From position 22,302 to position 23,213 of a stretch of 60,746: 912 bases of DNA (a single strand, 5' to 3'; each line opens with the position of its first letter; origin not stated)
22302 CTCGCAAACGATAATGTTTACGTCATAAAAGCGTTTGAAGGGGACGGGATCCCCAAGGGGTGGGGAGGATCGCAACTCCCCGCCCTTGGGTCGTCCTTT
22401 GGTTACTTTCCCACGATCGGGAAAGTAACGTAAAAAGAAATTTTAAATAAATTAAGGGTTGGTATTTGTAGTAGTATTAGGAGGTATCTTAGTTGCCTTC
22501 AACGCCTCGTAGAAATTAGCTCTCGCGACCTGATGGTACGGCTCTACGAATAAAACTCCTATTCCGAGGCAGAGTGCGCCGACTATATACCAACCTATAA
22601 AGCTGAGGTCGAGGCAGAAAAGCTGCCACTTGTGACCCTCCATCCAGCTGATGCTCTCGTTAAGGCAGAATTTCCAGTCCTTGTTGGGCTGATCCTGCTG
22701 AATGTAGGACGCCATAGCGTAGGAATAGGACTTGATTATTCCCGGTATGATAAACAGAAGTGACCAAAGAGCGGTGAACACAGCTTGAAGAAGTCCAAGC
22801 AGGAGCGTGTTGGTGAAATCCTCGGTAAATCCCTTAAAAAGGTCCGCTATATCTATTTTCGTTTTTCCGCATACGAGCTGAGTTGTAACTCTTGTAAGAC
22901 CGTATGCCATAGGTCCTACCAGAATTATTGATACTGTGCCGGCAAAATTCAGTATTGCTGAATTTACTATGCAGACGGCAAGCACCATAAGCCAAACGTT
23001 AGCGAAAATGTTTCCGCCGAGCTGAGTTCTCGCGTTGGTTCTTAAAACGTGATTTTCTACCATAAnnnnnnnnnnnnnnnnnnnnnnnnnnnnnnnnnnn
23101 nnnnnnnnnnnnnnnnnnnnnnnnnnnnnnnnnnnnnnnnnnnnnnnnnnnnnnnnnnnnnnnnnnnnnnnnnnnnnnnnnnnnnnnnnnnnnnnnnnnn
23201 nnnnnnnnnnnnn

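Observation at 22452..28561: Tightly coupled five-gene operon combining a methyltransferase, an orphan ABC-2 permease, two truncated MutS-like ATPases and a DUF975 membrane protein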

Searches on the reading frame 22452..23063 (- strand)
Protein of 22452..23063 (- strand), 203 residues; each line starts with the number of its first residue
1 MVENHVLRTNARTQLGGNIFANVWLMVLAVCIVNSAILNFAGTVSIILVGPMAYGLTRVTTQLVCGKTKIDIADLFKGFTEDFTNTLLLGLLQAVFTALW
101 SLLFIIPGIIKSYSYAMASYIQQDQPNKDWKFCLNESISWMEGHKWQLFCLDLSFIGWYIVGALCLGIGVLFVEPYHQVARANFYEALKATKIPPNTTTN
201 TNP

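Call 3: search_protein_families(library=pfam, proteins=[window:22452-23063:-], max_evalue=0.01)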
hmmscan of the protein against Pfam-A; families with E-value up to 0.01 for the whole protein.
window:22452-23063:- (203 aa): 1 family
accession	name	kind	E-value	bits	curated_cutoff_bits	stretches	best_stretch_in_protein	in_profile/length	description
PF06161.16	DUF975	-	5.4e-32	112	34.8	2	103-191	154-242/243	Protein of unknown function (DUF975)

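Call 4: search_protein_families(library=ncbifam, proteins=[window:22452-23063:-], max_evalue=0.01)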
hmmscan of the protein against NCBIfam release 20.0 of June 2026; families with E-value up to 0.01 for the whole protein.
window:22452-23063:- (203 aa): 1 family
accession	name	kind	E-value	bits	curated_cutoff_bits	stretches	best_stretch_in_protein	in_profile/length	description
NF041043.1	BPSS1780_fam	subfamily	2e-07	30.5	90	1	22-107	24-110/247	BPSS1780 family membrane protein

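Call 6: search_protein_families(library=padloc, proteins=[window:22452-23063:-], max_evalue=0.01)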
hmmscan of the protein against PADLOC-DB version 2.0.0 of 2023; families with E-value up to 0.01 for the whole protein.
window:22452-23063:- (203 aa): 0 families
